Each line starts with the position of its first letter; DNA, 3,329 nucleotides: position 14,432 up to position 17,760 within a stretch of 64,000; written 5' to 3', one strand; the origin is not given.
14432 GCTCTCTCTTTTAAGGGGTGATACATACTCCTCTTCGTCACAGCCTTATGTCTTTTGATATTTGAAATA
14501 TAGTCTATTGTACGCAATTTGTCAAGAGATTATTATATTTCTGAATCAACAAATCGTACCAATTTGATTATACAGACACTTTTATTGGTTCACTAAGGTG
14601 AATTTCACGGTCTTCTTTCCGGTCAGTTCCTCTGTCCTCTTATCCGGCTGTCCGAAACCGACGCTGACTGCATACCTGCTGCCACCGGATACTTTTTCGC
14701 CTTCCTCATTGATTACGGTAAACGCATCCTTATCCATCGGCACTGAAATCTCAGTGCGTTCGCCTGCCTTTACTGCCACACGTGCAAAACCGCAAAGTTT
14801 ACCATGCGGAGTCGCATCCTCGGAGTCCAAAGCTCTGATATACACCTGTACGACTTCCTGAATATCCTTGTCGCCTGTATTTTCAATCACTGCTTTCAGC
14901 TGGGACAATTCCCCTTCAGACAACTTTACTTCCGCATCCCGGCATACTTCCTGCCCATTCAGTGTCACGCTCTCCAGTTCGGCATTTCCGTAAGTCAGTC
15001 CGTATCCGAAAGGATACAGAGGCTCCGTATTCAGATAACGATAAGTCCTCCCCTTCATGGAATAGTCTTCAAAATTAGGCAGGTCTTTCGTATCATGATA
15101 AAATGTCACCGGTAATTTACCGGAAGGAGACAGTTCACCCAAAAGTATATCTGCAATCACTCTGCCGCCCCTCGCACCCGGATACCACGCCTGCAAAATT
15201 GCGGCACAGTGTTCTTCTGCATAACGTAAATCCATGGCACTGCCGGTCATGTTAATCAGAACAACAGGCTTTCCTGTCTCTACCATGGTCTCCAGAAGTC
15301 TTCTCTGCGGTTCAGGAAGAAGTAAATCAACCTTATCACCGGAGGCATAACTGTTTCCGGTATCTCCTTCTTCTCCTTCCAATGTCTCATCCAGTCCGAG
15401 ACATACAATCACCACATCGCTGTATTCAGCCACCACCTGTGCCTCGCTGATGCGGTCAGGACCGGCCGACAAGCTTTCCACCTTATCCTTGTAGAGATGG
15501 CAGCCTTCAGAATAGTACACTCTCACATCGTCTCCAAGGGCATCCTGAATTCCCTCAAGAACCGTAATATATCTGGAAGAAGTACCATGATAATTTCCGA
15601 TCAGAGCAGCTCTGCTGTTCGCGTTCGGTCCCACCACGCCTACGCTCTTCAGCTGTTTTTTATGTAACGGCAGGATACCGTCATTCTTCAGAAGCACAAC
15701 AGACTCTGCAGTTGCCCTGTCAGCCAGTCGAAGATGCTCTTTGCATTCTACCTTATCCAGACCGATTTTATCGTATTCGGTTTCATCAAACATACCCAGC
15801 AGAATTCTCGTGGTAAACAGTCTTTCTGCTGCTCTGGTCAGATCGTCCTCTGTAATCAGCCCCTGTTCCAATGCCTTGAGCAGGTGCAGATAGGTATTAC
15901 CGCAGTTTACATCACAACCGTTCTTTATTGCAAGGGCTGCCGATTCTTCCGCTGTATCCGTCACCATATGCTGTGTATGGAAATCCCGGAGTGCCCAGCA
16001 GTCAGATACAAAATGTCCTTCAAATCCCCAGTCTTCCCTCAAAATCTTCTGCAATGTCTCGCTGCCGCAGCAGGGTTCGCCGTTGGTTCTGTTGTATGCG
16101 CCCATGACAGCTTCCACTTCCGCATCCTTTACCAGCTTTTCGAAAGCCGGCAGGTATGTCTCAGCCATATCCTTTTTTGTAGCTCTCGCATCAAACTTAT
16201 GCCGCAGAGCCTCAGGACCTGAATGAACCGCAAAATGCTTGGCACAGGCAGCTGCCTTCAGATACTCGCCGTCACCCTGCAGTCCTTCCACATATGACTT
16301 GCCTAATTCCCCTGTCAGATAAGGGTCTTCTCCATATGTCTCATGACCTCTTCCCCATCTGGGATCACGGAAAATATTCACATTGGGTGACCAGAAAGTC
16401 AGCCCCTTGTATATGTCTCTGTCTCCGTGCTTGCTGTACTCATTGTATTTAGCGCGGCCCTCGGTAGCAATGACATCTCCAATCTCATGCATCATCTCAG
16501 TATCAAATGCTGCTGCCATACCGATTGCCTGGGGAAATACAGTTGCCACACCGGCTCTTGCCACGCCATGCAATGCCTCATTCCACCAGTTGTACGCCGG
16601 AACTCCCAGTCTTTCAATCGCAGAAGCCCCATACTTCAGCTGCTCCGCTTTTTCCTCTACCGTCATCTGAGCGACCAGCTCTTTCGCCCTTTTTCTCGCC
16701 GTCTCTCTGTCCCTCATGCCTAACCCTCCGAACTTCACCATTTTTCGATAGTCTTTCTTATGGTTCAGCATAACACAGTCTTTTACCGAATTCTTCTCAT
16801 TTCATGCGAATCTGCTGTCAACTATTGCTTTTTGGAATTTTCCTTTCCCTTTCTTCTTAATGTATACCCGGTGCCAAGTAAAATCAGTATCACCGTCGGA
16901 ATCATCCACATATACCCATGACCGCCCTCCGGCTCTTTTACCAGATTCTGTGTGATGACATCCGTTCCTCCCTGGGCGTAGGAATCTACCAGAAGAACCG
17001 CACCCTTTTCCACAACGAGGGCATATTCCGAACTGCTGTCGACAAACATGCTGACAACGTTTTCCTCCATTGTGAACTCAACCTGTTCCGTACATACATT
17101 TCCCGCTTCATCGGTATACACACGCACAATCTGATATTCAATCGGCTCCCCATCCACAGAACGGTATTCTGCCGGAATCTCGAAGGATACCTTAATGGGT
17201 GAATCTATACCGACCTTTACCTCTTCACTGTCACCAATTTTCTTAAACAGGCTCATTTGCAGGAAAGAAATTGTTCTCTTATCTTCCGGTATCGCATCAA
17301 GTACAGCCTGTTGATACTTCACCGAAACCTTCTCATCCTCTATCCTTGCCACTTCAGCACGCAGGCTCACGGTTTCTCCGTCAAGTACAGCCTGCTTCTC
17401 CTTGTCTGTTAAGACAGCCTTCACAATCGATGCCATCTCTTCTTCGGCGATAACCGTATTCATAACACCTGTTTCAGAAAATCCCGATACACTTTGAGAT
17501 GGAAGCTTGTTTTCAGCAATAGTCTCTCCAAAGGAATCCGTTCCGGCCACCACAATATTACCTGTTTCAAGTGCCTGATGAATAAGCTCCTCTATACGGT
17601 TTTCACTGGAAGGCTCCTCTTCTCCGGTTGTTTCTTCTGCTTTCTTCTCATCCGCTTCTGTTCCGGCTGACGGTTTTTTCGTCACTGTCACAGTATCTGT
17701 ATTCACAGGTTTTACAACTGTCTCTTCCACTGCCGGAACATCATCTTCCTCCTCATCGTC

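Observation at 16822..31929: A single 15.1-kb ORF encoding a 5,035-aa modular surface protein with no characterised counterpart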

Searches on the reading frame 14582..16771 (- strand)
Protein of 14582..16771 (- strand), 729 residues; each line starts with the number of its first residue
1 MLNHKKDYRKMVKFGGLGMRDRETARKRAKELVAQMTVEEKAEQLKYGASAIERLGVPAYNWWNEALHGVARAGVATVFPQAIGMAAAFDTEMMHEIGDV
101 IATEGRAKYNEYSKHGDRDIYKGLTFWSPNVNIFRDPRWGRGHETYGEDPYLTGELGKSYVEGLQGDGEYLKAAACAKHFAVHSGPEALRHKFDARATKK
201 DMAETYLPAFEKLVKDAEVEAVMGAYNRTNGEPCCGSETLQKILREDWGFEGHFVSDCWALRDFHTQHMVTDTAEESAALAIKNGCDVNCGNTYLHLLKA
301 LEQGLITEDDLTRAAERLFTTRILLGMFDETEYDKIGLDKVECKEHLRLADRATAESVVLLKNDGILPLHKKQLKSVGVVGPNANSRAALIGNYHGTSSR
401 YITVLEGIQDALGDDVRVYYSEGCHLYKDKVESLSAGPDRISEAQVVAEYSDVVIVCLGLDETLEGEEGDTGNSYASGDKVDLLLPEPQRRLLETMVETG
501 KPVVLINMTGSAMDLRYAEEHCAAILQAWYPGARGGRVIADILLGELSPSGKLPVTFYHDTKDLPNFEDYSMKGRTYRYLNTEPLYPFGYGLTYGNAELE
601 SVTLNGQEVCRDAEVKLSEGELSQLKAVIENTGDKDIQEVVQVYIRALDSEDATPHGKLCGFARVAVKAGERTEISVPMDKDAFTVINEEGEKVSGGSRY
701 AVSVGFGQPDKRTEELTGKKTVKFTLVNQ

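Call 7: search_protein_families(library=pfam, proteins=[window:14582-16771:-], max_evalue=0.0001)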
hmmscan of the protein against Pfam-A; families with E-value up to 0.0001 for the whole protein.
window:14582-16771:- (729 aa): 3 families
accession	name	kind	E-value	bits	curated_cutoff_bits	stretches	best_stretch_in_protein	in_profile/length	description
PF01915.27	Glyco_hydro_3_C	-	2.5e-54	184.7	31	1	358-594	1-200/200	Glycosyl hydrolase family 3 C-terminal domain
PF00933.27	Glyco_hydro_3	-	9.6e-44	150.5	27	1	41-320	44-315/316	Glycosyl hydrolase family 3 N terminal domain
PF14310.12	Fn3-like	-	5.9e-13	49.2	25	1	639-705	1-68/71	Fibronectin type III-like domain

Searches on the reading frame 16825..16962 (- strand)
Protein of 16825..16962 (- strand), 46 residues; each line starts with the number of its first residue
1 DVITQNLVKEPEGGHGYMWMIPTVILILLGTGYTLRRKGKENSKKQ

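Call 51: search_protein_families(library=ncbifam, proteins=[window:16825-16962:-], max_evalue=10)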
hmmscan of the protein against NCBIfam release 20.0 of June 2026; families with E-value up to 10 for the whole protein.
seq(46 aa): 0 families

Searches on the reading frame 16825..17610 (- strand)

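Call 51: search_protein_families(library=ncbifam, proteins=[window:16825-17610:-], max_evalue=10)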
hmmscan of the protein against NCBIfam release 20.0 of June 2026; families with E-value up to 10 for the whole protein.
seq(262 aa): 1 family
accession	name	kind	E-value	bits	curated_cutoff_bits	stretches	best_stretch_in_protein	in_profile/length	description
NF004014.0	PRK05477.1-4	equivalog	0.015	14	414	1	75-181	363-470/475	Asp-tRNA(Asn)/Glu-tRNA(Gln) amidotransferase subunit GatB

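Call 52: search_protein_families(library=pfam, proteins=[window:16825-17610:-], max_evalue=10)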
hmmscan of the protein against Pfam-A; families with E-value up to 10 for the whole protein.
seq(262 aa): 0 families
